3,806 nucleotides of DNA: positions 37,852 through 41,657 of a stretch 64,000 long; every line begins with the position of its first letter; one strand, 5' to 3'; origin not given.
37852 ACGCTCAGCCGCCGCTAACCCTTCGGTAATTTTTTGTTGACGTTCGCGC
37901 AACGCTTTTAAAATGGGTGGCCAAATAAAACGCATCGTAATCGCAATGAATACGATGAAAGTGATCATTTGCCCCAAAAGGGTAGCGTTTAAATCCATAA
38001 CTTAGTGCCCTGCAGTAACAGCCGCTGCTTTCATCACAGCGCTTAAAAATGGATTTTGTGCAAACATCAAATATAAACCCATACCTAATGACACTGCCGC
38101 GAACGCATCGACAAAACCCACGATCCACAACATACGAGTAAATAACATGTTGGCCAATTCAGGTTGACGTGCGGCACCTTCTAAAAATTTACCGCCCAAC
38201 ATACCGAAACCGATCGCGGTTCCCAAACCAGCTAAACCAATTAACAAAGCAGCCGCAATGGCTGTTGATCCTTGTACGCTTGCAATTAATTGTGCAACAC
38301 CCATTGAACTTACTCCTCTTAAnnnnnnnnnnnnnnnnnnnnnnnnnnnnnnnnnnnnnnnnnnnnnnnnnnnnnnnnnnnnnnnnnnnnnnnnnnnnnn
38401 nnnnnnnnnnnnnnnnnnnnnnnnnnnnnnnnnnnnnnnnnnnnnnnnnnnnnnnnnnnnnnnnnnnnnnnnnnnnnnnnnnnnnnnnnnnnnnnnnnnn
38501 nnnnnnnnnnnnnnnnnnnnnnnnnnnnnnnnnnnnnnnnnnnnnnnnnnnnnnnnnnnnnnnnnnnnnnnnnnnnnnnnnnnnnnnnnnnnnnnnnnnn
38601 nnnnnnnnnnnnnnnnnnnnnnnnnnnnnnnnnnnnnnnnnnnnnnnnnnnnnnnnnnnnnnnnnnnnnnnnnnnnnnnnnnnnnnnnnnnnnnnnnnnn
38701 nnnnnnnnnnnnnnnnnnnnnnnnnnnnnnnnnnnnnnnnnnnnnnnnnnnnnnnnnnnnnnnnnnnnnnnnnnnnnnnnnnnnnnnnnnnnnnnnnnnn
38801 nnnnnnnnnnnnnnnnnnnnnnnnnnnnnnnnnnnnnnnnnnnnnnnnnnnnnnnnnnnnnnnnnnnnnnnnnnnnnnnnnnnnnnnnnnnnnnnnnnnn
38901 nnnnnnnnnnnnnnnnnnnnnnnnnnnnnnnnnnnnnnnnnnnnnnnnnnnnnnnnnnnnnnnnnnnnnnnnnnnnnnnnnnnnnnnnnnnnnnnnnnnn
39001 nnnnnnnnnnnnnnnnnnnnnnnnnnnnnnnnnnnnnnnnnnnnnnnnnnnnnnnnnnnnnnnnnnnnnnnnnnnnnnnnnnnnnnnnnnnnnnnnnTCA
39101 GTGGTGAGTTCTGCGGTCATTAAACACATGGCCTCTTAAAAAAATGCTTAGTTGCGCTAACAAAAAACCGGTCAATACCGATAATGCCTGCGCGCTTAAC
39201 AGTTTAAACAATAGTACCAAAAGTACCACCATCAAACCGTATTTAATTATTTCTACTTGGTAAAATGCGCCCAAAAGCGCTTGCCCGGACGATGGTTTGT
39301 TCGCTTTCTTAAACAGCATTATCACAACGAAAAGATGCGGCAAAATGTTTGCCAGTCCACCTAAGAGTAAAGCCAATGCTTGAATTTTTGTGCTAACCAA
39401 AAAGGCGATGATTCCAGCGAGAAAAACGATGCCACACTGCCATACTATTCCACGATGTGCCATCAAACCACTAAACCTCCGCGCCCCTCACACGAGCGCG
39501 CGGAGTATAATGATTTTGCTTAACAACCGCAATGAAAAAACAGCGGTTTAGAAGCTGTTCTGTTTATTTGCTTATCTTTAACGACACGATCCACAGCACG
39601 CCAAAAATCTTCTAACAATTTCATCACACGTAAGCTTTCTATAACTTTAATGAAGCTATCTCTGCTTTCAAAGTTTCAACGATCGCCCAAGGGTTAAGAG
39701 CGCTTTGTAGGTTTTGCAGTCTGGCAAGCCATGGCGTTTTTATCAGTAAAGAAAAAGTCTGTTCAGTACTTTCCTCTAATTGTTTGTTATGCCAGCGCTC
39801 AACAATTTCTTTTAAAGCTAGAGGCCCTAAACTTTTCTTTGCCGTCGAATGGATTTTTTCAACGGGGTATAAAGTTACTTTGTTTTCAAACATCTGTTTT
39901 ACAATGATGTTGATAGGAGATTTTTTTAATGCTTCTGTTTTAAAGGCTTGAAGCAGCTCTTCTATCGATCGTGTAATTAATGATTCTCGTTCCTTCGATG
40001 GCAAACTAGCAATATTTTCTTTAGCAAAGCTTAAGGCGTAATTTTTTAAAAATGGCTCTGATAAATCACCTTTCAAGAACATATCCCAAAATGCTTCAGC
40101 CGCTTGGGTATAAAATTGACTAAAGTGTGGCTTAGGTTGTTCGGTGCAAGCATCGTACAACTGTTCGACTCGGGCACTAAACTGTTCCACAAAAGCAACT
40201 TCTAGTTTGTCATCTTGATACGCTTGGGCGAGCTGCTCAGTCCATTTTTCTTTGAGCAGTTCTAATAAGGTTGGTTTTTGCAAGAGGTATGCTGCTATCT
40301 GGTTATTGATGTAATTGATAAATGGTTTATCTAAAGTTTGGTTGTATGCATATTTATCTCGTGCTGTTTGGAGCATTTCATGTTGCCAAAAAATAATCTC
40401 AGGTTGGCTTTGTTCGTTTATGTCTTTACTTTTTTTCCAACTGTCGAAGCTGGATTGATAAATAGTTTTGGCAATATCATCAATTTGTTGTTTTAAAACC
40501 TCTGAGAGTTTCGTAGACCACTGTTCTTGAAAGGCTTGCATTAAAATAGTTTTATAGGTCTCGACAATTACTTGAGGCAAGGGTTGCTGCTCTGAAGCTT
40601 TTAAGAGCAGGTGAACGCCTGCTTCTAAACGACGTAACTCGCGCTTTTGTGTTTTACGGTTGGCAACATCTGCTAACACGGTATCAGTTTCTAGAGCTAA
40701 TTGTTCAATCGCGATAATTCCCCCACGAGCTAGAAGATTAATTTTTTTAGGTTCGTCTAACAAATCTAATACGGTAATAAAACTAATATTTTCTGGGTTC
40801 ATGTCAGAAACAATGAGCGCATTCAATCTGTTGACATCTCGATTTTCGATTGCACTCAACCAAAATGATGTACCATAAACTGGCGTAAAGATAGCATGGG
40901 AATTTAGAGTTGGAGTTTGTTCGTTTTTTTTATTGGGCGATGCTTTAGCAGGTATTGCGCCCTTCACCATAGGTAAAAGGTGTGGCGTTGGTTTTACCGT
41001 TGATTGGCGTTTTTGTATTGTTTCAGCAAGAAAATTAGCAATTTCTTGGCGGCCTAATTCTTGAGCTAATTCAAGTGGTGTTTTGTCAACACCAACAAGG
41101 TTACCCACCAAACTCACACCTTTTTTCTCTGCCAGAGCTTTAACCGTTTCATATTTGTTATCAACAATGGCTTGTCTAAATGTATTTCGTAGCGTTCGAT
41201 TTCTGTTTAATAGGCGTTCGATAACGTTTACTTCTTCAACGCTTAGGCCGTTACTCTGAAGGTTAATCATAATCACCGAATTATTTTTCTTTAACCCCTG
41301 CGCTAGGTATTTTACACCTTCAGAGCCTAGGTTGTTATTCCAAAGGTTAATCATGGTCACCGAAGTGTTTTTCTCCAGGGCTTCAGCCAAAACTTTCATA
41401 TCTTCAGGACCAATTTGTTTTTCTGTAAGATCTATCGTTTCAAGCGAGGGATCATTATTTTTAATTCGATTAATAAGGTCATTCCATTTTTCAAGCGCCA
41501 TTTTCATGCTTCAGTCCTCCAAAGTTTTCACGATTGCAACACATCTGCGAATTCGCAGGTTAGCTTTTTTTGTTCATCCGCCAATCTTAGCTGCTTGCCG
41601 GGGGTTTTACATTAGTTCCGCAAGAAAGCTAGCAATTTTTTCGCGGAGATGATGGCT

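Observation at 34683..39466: atp operon ends after atpA; mlaA is fused to it in place of atpGDC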

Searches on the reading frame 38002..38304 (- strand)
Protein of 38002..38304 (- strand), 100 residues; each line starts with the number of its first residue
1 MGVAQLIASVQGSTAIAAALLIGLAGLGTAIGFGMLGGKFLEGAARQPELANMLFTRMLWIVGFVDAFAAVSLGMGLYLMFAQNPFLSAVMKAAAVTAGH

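Call 3: search_protein_families(library=ncbifam, proteins=[window:38002-38304:-])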
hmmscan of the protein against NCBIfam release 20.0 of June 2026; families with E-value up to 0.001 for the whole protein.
window:38002-38304:- (100 aa): 13 families
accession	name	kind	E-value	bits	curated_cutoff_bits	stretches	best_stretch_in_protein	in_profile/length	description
NF005363.0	PRK06876.1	equivalog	4.4e-26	90.5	71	1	8-83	2-77/80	F0F1 ATP synthase subunit C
NF009995.0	PRK13464.1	equivalog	6.3e-26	91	168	1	5-91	6-92/101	F0F1 ATP synthase subunit B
TIGR01260.1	ATP_synt_c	equivalog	1.8e-22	79.1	43.95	1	25-82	1-58/58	ATP synthase F0 subunit C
NF005900.0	PRK07874.1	equivalog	5.3e-11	42.6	114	1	12-77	13-78/80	ATP synthase F0 subunit C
NF005608.0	PRK07354.1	equivalog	1e-09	38.9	128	1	11-86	6-80/81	F0F1 ATP synthase subunit C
NF009996.0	PRK13466.1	equivalog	1.8e-09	37.6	110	1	18-77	4-63/66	F0F1 ATP synthase subunit C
NF004532.0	PRK05880.1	equivalog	3.4e-08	33.6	120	1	13-82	10-79/83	F0F1 ATP synthase subunit C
NF009999.0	PRK13471.1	equivalog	1e-07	32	124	1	13-73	15-75/85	F0F1 ATP synthase subunit C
NF006295.0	PRK08482.1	equivalog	4.9e-07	30.3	135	1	11-88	29-105/105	F0F1 ATP synthase subunit C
NF009998.0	PRK13468.1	equivalog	5.7e-07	29.8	116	1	10-91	7-87/88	F0F1 ATP synthase subunit C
NF005733.0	PRK07558.1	equivalog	1.4e-05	25.2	85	1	16-82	9-74/75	F0F1 ATP synthase subunit C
NF009997.0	PRK13467.1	equivalog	2.7e-05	24.1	98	1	20-75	6-61/66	F0F1 ATP synthase subunit C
TIGR03322.1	alt_F1F0_F0_C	exception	0.00054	20.5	130.85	1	8-90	4-85/86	alternate F1F0 ATPase, F0 subunit C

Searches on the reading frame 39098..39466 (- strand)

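Call 3: search_protein_families(library=ncbifam, proteins=[window:39098-39466:-])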
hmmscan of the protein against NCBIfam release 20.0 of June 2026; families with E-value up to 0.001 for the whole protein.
window:39098-39466:- (122 aa): 3 families
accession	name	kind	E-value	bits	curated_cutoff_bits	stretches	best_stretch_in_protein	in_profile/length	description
NF004763.0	PRK06099.1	equivalog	4.7e-10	40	126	1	14-104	22-111/127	F0F1 ATP synthase subunit I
NF004414.0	PRK05760.1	equivalog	9.8e-06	25.7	129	1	3-106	11-114/128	F0F1 ATP synthase subunit I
NF005962.0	PRK08049.1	equivalog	3.2e-05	24.1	135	1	5-116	13-123/126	F0F1 ATP synthase subunit I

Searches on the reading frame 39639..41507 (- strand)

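Call 3: search_protein_families(library=ncbifam, proteins=[window:39639-41507:-])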
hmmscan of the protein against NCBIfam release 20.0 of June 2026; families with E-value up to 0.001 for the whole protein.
window:39639-41507:- (622 aa): 0 families

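Call 26: search_protein_families(library=pfam, proteins=[window:39639-41507:-], max_evalue=0.01)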
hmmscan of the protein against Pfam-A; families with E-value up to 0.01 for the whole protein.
window:39639-41507:- (622 aa): 1 family
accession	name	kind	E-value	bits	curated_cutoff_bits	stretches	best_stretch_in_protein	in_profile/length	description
PF12796.13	Ank_2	-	0.0022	18.9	27.3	0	95-162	12-81/90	Ankyrin repeats (3 copies)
